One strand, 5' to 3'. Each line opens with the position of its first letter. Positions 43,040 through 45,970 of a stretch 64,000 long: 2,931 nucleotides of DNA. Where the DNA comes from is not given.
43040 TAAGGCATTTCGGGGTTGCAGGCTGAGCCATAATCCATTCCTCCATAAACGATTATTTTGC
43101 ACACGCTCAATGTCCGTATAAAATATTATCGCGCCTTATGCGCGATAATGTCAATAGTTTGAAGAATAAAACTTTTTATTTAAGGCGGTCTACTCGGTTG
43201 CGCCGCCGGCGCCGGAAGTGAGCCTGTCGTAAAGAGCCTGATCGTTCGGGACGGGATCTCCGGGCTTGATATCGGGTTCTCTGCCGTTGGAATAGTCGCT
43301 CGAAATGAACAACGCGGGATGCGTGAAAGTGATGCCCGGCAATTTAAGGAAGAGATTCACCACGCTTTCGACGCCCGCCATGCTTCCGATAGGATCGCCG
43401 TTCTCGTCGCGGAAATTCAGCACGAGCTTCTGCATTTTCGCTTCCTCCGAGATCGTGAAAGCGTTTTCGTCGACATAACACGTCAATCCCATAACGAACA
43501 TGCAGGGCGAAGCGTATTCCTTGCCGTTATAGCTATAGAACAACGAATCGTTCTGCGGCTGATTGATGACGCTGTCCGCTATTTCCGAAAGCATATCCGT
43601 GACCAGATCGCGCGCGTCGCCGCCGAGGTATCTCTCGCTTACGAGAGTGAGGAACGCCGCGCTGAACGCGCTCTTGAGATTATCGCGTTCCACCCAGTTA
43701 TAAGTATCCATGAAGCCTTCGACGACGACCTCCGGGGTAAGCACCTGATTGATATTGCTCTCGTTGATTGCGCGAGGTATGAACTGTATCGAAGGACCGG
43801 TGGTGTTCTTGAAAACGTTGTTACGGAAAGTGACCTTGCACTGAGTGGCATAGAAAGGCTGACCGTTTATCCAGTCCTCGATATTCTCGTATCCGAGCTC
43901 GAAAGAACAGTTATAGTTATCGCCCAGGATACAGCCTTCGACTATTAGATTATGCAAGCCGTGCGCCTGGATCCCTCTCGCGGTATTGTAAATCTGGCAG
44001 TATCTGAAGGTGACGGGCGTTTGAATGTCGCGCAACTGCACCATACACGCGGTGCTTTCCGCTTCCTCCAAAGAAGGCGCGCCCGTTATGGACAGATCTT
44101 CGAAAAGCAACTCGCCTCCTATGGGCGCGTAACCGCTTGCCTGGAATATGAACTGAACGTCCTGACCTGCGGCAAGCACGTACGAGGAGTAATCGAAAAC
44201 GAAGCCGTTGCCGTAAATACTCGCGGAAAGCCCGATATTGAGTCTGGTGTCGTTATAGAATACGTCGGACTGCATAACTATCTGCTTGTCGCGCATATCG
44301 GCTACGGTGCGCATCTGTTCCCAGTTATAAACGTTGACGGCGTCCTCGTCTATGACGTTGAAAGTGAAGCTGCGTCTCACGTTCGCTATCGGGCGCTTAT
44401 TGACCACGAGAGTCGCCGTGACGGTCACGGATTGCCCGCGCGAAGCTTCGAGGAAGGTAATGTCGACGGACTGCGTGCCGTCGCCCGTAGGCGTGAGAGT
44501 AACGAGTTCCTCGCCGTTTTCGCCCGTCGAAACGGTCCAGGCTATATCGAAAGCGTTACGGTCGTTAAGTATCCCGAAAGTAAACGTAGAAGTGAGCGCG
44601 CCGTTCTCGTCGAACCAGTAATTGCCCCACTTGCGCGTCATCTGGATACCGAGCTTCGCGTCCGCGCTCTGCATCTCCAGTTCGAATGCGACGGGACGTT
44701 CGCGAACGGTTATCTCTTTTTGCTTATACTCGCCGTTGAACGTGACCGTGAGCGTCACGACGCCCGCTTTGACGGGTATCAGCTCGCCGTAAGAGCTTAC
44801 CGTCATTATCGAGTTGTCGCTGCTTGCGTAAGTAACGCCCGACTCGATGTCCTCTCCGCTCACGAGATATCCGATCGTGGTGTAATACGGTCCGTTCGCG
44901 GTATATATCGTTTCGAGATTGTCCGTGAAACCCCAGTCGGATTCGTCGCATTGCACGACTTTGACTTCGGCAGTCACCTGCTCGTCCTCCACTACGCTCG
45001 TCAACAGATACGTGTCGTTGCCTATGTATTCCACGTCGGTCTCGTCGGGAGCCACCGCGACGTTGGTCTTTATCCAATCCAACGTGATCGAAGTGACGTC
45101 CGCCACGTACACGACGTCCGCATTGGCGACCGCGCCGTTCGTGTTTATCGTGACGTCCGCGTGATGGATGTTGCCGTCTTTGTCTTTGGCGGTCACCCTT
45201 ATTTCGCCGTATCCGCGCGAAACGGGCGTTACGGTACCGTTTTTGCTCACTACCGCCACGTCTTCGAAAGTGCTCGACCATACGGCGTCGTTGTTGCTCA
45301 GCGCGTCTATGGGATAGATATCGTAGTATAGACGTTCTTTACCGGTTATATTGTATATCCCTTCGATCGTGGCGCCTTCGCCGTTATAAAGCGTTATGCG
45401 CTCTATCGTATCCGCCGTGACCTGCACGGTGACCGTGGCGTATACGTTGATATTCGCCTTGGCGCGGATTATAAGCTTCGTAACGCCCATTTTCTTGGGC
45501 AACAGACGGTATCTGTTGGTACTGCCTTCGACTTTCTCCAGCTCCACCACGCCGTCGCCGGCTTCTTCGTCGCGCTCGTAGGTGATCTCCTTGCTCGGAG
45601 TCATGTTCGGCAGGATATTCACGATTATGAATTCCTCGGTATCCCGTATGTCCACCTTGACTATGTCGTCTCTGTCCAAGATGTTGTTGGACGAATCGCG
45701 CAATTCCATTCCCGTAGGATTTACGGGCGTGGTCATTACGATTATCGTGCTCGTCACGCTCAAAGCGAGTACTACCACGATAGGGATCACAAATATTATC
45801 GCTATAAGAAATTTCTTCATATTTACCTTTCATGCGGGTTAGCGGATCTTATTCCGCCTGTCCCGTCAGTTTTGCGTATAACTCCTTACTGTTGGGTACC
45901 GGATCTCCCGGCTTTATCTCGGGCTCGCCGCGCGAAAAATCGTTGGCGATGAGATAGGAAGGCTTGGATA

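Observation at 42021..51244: Uncharacterised cluster: ABC exporter, two tandem membrane-anchored Ig-like/beta-helix proteins, an anchored unknown protein and MtnN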

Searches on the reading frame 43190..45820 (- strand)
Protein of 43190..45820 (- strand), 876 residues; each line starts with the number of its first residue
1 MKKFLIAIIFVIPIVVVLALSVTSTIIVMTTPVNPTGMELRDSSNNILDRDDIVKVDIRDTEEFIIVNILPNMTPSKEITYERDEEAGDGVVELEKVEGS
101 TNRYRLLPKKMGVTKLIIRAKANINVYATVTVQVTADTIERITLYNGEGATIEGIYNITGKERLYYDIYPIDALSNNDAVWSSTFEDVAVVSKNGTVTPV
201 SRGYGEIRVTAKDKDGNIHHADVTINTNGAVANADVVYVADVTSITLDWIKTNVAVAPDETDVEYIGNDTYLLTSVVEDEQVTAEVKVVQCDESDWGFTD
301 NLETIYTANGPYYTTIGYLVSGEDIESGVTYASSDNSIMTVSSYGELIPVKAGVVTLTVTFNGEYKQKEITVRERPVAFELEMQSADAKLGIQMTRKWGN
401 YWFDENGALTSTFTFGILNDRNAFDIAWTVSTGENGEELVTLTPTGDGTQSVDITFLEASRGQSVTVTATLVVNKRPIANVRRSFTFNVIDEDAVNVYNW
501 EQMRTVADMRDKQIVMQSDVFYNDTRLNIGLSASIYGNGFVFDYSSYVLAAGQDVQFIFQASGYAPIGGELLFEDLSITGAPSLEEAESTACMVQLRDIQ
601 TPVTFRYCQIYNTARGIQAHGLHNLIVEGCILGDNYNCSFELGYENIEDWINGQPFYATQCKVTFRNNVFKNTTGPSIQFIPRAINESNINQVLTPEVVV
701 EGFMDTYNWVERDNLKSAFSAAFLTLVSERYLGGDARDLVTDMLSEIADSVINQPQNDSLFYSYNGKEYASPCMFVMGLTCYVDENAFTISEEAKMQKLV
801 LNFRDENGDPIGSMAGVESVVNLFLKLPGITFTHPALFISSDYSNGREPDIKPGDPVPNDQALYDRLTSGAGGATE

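Call 4: search_protein_families(library=pfam, proteins=[window:43190-45820:-], max_evalue=0.1)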
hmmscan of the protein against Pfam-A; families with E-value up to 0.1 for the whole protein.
window:43190-45820:- (876 aa): 5 families
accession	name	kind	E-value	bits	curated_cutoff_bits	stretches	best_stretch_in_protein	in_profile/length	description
PF02368.24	Big_2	-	6.3e-10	39.3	22.8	2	175-215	32-73/79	Bacterial Ig-like domain (group 2)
PF13229.12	Beta_helix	-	3.5e-06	27.2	25.9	1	603-690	57-129/158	Right handed beta helix region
PF21461.3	HL_N-beta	-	0.00081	19.6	27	0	186-214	21-47/57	Hyaluronate lyase, N-terminal beta-sheet domain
PF22359.2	Big-like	-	0.0019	18.8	27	1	188-211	12-35/48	Bacterial Ig-like domain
PF10988.14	DUF2807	-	0.029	14.6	24.2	1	114-232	42-138/181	Putative auto-transporter adhesin, head GIN domain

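Call 6: search_protein_families(library=ncbifam, proteins=[window:43190-45820:-], max_evalue=0.01)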
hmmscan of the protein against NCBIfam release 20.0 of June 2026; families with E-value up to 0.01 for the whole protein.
window:43190-45820:- (876 aa): 0 families

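Call 10: find_homologous_proteins(query=window:43190-45820:-, max_evalue=0.00001)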
Query window:43190-45820:- (876 aa): 64 proteins with E <= 0.00001 among 8000 candidates.
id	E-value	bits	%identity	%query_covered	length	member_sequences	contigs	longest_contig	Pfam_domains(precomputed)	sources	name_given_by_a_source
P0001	0.0e+0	1912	97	100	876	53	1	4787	PF13229.13,PF02368.25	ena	-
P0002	0.0e+0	1777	89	99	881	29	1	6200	PF02368.25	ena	-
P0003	0.0e+0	1670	83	99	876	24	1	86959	PF13229.13,PF02368.25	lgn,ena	-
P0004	0.0e+0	1123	94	59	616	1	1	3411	PF02368.25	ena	-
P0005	4.8e-218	744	44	99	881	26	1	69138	PF13229.13,PF02368.25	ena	-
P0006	3.0e-214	732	44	99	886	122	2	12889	-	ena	-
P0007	3.7e-214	732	43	99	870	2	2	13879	PF13229.13,PF26182.1,PF21461.4,PF22359.3,PF02368.25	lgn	-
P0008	2.0e-211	723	43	99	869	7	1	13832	PF13229.13,PF26182.1,PF21461.4,PF22359.3,PF02368.25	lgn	-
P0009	6.8e-204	698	41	99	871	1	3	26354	PF22359.3,PF02368.25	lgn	-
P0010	1.2e-196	674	43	100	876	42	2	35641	PF13229.13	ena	-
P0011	9.1e-194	664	40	99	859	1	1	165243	PF13229.13,PF02368.25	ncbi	-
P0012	3.8e-192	659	40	99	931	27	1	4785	PF22359.3,PF02368.25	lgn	-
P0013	6.6e-190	651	40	99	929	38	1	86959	PF22359.3,PF02368.25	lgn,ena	-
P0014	2.6e-189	649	41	99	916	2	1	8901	PF21461.4,PF22359.3,PF02368.25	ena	-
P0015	2.2e-187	643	39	99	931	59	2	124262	PF21461.4,PF22359.3,PF02368.25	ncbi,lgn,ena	-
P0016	5.4e-186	638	41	99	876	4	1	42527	PF13229.13,PF22359.3,PF02368.25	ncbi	-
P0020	2.3e-179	616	38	99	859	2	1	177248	PF13229.13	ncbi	-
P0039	2.1e-145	504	35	99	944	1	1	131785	-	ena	-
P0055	6.5e-143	496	34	99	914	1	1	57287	-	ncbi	-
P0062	6.1e-122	427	33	99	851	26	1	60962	PF21461.4,PF22359.3,PF02368.25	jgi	-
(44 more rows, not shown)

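Call 13: find_encoding_contigs(protein=P0011, flank=10000, max_places=3)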
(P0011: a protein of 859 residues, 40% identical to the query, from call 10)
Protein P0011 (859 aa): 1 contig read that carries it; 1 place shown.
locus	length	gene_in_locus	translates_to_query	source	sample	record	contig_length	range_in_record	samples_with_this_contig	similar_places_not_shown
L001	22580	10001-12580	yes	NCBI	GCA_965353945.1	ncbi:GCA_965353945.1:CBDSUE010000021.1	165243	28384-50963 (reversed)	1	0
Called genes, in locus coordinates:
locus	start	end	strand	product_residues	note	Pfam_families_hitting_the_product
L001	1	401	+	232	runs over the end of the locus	PF00215:OMPdecase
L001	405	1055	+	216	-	PF00156:Pribosyltran, PF14681:UPRTase (faint)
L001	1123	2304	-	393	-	PF00155:Aminotran_1_2, PF01053:Cys_Met_Meta_PP (weak), PF00266:Aminotran_5, PF01041:DegT_DnrJ_EryC1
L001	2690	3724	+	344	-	PF01380:SIS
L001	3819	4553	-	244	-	PF01182:Glucosamine_iso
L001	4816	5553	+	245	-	PF00005:ABC_tran, PF13304:AAA_21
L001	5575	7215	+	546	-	PF16949:ABC_tran_2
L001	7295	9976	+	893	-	PF02368:Big_2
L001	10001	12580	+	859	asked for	PF02368:Big_2 (faint), PF13229:Beta_helix (weak)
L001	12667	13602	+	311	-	-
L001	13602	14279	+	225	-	PF01048:PNP_UDP_1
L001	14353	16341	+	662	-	PF02878:PGM_PMM_I, PF25084:LbH_EIF2B (faint), PF02879:PGM_PMM_II, PF02880:PGM_PMM_III, PF00408:PGM_PMM_IV, PF00132:Hexapep (weak), PF25087:GMPPB_C (weak), PF00132:Hexapep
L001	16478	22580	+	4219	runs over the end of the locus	PF09479:Flg_new (faint), PF18998:Flg_new_2 (weak)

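Call 14: find_encoding_contigs(protein=P0062, flank=10000, max_places=2)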
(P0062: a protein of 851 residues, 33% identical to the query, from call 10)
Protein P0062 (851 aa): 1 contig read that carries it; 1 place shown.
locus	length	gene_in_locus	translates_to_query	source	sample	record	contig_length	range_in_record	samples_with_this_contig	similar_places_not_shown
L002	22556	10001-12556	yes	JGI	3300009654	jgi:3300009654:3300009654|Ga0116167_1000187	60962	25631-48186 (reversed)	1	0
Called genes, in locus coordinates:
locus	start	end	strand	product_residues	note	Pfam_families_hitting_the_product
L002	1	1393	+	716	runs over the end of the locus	PF01136:Peptidase_U32, PF12392:DUF3656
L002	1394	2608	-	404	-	PF01136:Peptidase_U32, PF16325:Peptidase_U32_C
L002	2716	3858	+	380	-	PF13847:Methyltransf_31 (faint), PF22020:RlmL_1st, PF02926:THUMP, PF01170:UPF0020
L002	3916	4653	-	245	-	PF01182:Glucosamine_iso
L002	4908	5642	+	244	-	PF00005:ABC_tran, PF13304:AAA_21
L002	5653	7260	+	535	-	PF16949:ABC_tran_2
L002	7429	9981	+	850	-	PF21461:HL_N-beta (faint), PF22359:Big-like (faint)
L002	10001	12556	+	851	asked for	PF21461:HL_N-beta (faint), PF02368:Big_2 (faint), PF22359:Big-like (faint)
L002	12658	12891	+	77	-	-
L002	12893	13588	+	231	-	PF01048:PNP_UDP_1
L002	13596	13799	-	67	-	-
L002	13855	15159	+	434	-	PF02878:PGM_PMM_I, PF02879:PGM_PMM_II, PF02880:PGM_PMM_III, PF00408:PGM_PMM_IV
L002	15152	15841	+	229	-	PF25087:GMPPB_C, PF25084:LbH_EIF2B, PF00132:Hexapep, PF25084:LbH_EIF2B (weak), PF25087:GMPPB_C, PF00132:Hexapep, PF14602:Hexapep_2 (weak)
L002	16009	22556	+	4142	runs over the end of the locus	PF18998:Flg_new_2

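Call 15: find_encoding_contigs(protein=P0055, flank=10000, max_places=2)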
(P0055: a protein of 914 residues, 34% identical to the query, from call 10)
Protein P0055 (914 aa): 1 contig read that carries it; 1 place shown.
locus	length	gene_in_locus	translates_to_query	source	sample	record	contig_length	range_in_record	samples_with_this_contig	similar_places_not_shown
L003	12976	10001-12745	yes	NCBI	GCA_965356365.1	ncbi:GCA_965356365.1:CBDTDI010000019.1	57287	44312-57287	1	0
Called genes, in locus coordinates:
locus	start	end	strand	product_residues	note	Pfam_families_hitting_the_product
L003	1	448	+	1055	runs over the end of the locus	PF25596:CPSase_L_D1, PF02786:CPSase_L_D2, PF07478:Dala_Dala_lig_C, PF02787:CPSase_L_D3, PF25596:CPSase_L_D1, PF02786:CPSase_L_D2, PF07478:Dala_Dala_lig_C, PF02142:MGS, +4 more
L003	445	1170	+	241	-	PF10418:DHODB_Fe-S_bind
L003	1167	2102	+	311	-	PF01180:DHO_dh, PF01207:Dus, PF00977:His_biosynth (faint), PF00478:IMPDH (faint)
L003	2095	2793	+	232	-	PF00215:OMPdecase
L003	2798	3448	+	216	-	PF00156:Pribosyltran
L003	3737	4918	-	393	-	PF00155:Aminotran_1_2, PF00266:Aminotran_5, PF01053:Cys_Met_Meta_PP (weak), PF01041:DegT_DnrJ_EryC1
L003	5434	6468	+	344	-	PF01380:SIS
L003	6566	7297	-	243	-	PF01182:Glucosamine_iso, PF04198:Sugar-bind (faint)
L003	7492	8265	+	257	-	PF00005:ABC_tran, PF13304:AAA_21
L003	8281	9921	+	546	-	PF16949:ABC_tran_2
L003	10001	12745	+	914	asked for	-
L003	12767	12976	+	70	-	?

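Call 16: find_encoding_contigs(protein=P0039, flank=10000, max_places=2)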
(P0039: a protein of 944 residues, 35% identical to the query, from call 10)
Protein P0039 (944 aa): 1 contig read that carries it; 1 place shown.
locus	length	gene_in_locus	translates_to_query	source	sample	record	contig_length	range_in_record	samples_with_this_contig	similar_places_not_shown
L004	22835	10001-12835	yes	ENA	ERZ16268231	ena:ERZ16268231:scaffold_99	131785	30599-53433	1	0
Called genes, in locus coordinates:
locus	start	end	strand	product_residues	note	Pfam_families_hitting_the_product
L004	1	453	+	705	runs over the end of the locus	PF01055:Glyco_hydro_31_2nd, PF21365:Glyco_hydro_31_3rd, PF17137:DUF5110 (weak)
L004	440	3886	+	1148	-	PF17757:UvrB_inter, PF02559:CarD_TRCF_RID, PF00270:DEAD, PF04851:ResIII (weak), PF00271:Helicase_C, PF03461:TRCF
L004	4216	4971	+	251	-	PF00005:ABC_tran, PF13304:AAA_21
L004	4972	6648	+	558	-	PF16949:ABC_tran_2 (weak)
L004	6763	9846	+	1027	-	-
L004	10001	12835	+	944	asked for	-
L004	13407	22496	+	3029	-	PF05342:Peptidase_M26_N (faint)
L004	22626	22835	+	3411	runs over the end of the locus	PF18676:MBG_2 (weak)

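Call 17: find_related_loci(query=A1, collection=genome_contigs, flank=10000)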
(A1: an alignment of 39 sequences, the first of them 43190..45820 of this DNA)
Query A1 (876 aa) in genome_contigs; peptide patterns used: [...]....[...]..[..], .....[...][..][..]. (x = any residue, [..] = any of these).
221 stretches matched a pattern; 43 encode a relative of the query (tblastn E <= 1e-3); 35 distinct loci.
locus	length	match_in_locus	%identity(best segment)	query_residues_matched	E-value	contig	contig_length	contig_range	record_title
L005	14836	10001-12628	93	1-876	0e+0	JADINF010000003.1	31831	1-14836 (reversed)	MAG: Candidatus Stercoripulliclostridium pullicola isolate 517 H1M14__C7703_L31831_SRR9113716, whole genome shotgun sequ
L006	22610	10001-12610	83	1-870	0e+0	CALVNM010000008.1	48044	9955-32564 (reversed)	MAG: uncultured Clostridia bacterium isolate BRZ_GG__bin59 genome assembly, contig: BRZ_GG__NODE_1097_length_48044_cov_5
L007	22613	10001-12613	89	1-871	0e+0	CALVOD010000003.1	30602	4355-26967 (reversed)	MAG: uncultured Clostridia bacterium isolate BRZ_AB__bin25 genome assembly, contig: BRZ_AB__NODE_1488_length_30602_cov_1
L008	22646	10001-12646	44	1-868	0e+0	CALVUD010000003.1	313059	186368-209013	MAG: uncultured Clostridia bacterium isolate BRZ_BR__bin51 genome assembly, contig: BRZ_BR__NODE_21_length_313059_cov_17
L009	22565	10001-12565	42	1-870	0e+0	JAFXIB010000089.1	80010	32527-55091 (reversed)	MAG: Clostridia bacterium isolate RGIG6434 Sheep_Rectum.Co__c2756732, whole genome shotgun sequence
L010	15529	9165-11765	43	1-870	0e+0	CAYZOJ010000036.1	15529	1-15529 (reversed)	MAG TPA_asm: uncultured Christensenellaceae bacterium isolate SRP225648_co1_589 genome assembly, contig: NODE_9475_lengt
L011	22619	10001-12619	43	1-868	0e+0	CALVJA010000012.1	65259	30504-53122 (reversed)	MAG: uncultured Clostridia bacterium isolate BRZ_CF__bin14 genome assembly, contig: BRZ_CF__NODE_582_length_65259_cov_12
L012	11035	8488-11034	40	1-863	0e+0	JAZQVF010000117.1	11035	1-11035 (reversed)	MAG: Candidatus Stercoripulliclostridium sp. isolate T1900045171_TC20190165.MAGScoT_cleanbin_000006 SGB_5191_k141_199324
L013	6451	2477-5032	39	1-867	0e+0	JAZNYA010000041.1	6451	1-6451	MAG: Candidatus Stercoripulliclostridium sp. isolate T1900044777_TS20190243.MAGScoT_cleanbin_000072 SGB_2502_k141_65765,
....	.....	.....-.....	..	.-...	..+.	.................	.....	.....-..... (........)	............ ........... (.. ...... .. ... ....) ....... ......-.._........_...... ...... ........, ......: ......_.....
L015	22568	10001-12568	39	1-867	0e+0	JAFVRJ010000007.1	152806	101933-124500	MAG: Clostridia bacterium isolate RGIG5325 Sheep_Colon-2__c256915, whole genome shotgun sequence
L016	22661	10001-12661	40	1-867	1e-177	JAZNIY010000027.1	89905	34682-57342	MAG: Candidatus Stercoripulliclostridium sp. isolate T1900044682_TS20190148.MAGScoT_cleanbin_000015 SGB_1698_k141_150315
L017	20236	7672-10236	42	1-870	0e+0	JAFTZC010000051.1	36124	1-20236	MAG: Clostridia bacterium isolate RGIG4281 Roe_deer_Colon.Co__c1488425, whole genome shotgun sequence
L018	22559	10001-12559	38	1-867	4e-176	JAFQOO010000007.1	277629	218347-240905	MAG: Clostridia bacterium isolate RGIG2008 Goat_Colon-1__c302, whole genome shotgun sequence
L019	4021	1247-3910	39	1-867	2e-180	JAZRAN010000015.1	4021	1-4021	MAG: Candidatus Stercoripulliclostridium sp. isolate T1900045141_TC20190135.MAGScoT_cleanbin_000010 SGB_4919_k141_222030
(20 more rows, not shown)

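Call 21: predict_structure(alignment_id=A1)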
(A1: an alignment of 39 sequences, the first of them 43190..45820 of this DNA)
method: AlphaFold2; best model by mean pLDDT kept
length: 876 residues; sequences in the alignment: 39
mean_pLDDT: 85.5   pTM: 0.80
mean pLDDT of the five models: 85.5, 85.2, 83.6, 83.5, 82.9
residues with pLDDT >= 90: 389; 70-90: 414; 50-70: 54; < 50: 19
segments of 3 or more residues with pLDDT < 50: 19-30, 872-876
pLDDT, mean of each block of 10 residues (from residue 1): 72 64 38 80 91 87 90 84 88 91 92 93 92 90 90 90 90 85 93 92 93 91 92 88 85 89 90 87 90 87 87 90 86 94 90 94 92 92 90 94 94 93 92 90 91 95 94 88 94 95 94 96 88 94 86 76 77 94 82 86 94 87 91 86 68 62 92 83 74 84 89 80 63 67 75 77 87 81 85 87 80 77 71 82 83 81 87 33
secondary structure, 60 per line:
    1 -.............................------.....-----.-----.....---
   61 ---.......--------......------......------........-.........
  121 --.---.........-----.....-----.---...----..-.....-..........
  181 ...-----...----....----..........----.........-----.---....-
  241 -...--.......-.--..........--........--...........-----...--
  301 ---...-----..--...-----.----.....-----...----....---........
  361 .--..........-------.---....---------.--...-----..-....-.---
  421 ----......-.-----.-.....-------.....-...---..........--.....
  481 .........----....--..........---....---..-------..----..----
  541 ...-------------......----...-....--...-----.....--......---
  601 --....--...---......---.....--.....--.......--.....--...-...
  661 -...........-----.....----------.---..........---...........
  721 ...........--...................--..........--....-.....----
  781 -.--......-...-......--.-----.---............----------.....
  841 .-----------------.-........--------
elements in order (helices of 4 or more, strands of 3 or more residues): H2-30 E37-41 E53-57 E64-70 E79-84 E91-96 E103-110 E112-120 E127-135 E141-145 E155-157 E165-169 E174-183 E189-191 E196-199 E204-213 E218-226 E236-239 H247-253 E261-267 E270-277 E280-290 E296-298 E304-306 E316-318 E329-333 E339-341 E346-349 E353-361 E364-373 H385-388 E401-403 E412-415 E425-430 E440-444 E452-456 E464-473 E476-489 E494-497 H500-509 E513-516 E541-543 E557-562 E571-574 E577-579 H585-589 E592-597 E603-606 E609-611 E615-620 E624-628 E631-635 E638-644 E647-651 E654-656 E662-672 E678-682 E697-706 H712-731 H734-752 H755-760 E761-764 E767-770 E772-776 E788-790 E796-801 H814-825 E836-841 H861-868
